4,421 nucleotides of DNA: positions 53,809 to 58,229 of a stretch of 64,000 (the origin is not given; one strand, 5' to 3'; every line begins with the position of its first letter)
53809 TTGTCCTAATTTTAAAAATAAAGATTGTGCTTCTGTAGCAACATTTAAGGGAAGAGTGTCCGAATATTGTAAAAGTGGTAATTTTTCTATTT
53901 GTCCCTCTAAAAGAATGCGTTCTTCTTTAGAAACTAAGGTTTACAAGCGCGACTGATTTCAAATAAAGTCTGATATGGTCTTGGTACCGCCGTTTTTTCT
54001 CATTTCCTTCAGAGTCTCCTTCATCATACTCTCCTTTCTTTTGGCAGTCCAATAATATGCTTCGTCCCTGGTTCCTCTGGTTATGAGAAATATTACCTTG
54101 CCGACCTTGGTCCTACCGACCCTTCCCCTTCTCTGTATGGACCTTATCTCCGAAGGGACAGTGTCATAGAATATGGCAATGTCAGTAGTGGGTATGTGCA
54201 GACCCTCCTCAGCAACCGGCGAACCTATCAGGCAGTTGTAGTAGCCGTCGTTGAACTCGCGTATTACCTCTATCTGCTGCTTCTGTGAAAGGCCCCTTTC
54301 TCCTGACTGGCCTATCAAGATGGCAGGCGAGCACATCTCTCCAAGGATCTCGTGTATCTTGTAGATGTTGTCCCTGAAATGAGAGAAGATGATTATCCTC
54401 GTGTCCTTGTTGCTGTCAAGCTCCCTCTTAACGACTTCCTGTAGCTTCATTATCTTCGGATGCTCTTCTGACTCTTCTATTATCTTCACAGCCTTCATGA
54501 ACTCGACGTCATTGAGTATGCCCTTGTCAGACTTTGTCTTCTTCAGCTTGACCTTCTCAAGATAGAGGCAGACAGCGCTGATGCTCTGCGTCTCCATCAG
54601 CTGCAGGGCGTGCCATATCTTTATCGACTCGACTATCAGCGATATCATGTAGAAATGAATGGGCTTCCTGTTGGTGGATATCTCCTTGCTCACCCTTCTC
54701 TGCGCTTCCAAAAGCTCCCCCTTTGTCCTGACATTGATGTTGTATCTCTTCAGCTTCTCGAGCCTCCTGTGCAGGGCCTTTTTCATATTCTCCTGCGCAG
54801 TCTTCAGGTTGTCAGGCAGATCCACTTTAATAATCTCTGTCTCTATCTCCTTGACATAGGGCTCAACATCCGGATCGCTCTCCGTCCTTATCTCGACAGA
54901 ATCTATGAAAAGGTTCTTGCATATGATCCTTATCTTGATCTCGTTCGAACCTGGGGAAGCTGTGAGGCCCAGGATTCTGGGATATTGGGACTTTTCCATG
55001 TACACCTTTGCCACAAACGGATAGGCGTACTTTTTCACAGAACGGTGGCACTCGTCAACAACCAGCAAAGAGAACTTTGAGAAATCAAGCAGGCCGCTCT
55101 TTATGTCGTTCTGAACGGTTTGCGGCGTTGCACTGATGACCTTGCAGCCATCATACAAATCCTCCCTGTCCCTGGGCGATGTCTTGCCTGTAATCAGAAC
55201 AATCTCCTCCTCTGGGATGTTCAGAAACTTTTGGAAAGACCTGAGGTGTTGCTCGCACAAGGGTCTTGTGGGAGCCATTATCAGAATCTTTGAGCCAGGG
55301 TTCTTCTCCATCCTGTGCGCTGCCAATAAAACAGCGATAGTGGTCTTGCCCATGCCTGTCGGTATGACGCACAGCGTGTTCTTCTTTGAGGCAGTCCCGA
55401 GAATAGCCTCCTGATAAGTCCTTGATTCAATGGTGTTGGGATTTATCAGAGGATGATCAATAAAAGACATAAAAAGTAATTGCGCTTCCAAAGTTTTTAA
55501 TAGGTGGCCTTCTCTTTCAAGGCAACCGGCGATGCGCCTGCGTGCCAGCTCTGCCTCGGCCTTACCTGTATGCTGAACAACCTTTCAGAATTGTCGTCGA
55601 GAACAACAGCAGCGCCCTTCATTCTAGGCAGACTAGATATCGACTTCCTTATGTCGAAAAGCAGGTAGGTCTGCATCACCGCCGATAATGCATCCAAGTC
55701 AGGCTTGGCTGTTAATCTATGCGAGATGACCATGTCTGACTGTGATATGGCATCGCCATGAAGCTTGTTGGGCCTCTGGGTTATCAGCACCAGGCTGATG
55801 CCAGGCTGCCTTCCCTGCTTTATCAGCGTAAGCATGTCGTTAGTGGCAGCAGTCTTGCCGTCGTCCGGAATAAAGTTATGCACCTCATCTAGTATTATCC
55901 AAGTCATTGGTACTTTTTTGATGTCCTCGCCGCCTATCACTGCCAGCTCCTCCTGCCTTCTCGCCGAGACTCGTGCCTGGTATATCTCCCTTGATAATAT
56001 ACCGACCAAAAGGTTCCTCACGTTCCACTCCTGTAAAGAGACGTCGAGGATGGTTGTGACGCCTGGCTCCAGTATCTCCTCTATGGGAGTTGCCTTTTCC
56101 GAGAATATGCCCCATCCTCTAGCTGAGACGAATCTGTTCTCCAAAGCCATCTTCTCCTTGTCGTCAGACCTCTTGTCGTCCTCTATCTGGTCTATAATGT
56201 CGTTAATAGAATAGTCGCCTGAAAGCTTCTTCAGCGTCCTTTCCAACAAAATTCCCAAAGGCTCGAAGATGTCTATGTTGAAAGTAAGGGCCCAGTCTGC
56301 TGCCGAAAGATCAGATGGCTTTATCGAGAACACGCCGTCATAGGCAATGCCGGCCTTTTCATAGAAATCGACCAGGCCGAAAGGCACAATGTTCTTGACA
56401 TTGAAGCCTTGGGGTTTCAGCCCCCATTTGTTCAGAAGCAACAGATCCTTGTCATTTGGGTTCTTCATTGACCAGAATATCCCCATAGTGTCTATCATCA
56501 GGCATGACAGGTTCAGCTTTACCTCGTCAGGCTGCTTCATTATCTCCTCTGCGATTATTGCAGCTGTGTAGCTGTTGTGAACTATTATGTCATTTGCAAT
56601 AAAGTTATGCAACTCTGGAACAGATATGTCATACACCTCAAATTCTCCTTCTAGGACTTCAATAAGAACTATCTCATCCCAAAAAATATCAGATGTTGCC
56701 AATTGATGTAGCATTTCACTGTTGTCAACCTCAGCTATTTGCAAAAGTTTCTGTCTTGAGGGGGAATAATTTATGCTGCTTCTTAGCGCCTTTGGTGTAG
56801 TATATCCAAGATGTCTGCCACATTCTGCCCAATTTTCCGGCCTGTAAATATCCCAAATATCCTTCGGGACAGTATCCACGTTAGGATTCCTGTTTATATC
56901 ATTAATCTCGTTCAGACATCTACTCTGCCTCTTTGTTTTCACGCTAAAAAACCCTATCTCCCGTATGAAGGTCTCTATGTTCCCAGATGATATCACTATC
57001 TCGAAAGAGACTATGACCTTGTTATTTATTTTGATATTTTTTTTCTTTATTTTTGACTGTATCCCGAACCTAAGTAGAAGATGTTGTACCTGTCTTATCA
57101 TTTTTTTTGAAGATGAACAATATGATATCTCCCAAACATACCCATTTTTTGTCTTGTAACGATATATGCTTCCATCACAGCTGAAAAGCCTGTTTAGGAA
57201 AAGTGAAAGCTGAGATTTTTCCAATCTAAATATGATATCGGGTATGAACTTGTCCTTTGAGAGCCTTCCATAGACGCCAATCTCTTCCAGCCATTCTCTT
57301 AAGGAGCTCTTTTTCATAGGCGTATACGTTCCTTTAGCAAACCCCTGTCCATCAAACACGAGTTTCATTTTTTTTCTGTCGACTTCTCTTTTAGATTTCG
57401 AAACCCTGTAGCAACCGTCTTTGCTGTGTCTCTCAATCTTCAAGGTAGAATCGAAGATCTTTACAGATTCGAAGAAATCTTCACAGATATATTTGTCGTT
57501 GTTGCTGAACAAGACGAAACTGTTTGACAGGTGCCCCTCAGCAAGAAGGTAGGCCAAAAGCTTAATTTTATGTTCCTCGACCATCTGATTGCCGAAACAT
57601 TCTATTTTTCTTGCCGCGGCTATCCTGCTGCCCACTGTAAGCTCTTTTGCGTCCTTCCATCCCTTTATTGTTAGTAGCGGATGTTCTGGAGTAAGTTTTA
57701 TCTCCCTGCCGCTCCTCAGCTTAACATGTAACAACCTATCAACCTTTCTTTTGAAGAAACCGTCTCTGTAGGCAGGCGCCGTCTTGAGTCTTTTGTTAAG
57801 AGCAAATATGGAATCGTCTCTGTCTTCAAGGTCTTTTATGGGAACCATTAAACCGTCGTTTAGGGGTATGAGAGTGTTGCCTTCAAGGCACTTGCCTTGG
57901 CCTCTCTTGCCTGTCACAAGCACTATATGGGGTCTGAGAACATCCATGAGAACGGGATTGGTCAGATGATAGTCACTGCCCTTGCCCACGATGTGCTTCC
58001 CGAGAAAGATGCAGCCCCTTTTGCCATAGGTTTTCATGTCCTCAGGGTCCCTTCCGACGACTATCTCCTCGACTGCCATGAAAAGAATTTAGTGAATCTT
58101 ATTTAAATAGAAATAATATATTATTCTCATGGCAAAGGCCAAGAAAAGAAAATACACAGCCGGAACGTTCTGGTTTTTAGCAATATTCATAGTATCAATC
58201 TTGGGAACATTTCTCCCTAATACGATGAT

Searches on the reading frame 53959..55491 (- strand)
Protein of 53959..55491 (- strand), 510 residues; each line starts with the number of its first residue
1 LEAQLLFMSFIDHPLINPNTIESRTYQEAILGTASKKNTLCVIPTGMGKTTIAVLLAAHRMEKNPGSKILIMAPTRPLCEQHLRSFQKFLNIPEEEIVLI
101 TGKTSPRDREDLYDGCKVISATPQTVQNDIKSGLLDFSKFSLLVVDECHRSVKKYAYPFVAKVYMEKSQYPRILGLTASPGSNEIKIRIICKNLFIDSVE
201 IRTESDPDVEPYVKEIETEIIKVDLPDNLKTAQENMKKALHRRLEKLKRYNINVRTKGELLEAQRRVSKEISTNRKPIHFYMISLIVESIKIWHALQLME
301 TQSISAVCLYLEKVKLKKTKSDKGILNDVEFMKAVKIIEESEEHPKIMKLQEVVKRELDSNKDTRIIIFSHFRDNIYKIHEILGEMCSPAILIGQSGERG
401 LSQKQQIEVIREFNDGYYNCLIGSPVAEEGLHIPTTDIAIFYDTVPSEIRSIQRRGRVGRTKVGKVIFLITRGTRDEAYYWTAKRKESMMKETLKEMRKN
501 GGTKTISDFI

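Call 13: search_protein_families(library=pfam, max_evalue=0.001, proteins=[window:53959-55491:-])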
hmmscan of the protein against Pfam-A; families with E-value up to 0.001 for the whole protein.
window:53959-55491:- (510 aa): 6 families
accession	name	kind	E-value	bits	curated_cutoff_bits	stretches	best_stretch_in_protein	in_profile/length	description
PF00270.35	DEAD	-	7.5e-28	97.8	26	1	27-183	4-163/167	DEAD/DEAH box helicase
PF04851.21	ResIII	-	1.8e-23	83.7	22.5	1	24-180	5-162/164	Type III restriction enzyme, res subunit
PF00271.37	Helicase_C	-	8.8e-22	77.9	23.5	1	352-461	4-109/110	Helicase conserved C-terminal domain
PF21210.2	RNA_helicase_helical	-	6.5e-09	36.3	27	1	244-335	11-107/108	Putative ATP-dependent RNA helicase, helical bundle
PF18766.7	SWI2_SNF2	-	0.00026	21.2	26.7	1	44-180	26-155/221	SWI2/SNF2 ATPase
PF02562.22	PhoH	-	0.00043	20.3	27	1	16-75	2-58/205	PhoH-like protein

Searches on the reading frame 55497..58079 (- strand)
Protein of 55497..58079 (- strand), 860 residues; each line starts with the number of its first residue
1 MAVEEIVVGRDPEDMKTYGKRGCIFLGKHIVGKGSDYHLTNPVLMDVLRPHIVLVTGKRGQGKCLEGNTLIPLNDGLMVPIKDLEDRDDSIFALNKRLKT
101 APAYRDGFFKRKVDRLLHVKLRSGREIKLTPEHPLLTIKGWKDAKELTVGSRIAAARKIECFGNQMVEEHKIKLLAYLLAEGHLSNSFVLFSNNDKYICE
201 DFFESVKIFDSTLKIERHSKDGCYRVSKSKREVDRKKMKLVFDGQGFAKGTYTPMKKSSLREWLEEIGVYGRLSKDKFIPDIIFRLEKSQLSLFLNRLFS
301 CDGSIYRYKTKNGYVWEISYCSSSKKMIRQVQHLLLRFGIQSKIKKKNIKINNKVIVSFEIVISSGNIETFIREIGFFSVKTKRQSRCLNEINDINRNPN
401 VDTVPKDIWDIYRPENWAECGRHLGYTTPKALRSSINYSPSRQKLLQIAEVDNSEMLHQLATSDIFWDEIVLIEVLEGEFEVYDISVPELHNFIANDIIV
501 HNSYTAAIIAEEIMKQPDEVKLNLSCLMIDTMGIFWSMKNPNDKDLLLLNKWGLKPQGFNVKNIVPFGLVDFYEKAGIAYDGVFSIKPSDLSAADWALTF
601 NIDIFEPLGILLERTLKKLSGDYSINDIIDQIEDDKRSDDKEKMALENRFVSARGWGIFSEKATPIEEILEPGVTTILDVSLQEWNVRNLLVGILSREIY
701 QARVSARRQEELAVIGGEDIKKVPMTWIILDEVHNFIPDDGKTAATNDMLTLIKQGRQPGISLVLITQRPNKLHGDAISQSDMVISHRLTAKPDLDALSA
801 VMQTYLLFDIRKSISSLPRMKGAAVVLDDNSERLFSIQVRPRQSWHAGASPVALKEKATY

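Call 13: search_protein_families(library=pfam, max_evalue=0.001, proteins=[window:55497-58079:-])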
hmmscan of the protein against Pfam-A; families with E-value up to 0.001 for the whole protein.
window:55497-58079:- (860 aa): 2 families
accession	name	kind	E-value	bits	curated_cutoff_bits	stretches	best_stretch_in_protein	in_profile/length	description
PF14890.11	Intein_splicing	-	1.4e-25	90.3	35.8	1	72-502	2-155/155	Intein splicing domain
PF14528.11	LAGLIDADG_3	-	1.7e-20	73.5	22.5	1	291-376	3-82/82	LAGLIDADG-like domain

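Call 82: search_solved_structures(query=window:55497-58076:-, max_evalue=0.001)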
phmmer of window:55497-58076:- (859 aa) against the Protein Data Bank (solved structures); distinct sequences matched with E-value up to 0.001: 23.
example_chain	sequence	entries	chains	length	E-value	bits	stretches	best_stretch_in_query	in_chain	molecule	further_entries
6frh_A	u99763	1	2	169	2.3e-20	75.4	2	63-168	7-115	Replicative DNA helicase,Replicative DNA helicase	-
6frg_A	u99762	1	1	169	3e-20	75.1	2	63-168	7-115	Replicative DNA helicase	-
4o1r_A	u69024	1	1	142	3.8e-20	74.7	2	460-501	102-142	Replicative DNA helicase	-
1mi8_A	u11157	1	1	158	2e-19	72.4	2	64-166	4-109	DnaB intein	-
6fre_A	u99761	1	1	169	7.3e-19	70.5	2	63-168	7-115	Replicative DNA helicase,Replicative DNA helicase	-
6rpq_A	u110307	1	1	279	2e-11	45.9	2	461-501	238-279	Ubiquitin-like protein SMT3,1108aa long hypothetical cell division control protein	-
2lqm_A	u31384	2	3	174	3.1e-09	38.6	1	65-157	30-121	Pho radA intein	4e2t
4e2u_A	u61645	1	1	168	3.5e-09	38.5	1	65-157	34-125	Pho radA intein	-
8wiv_A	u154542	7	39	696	4e-08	34.9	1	675-803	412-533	Helicase HerA central domain-containing protein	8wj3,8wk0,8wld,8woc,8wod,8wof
8xau_A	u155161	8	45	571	2e-07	32.7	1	673-829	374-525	ATP-binding protein | HerA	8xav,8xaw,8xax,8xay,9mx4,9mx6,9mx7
8ziq_M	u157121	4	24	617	3.2e-07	32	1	674-796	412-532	HerA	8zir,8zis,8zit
2imz_A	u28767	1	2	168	3.7e-07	31.8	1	108-178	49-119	Endonuclease PI-MtuI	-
9c1m_M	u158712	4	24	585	4.2e-07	31.6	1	673-816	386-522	ATP-binding protein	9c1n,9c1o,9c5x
6rpp_A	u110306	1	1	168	6.3e-07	31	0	461-500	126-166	Cell division control protein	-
7qss_A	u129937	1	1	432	7.4e-07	30.8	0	111-497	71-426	V-type ATP synthase alpha chain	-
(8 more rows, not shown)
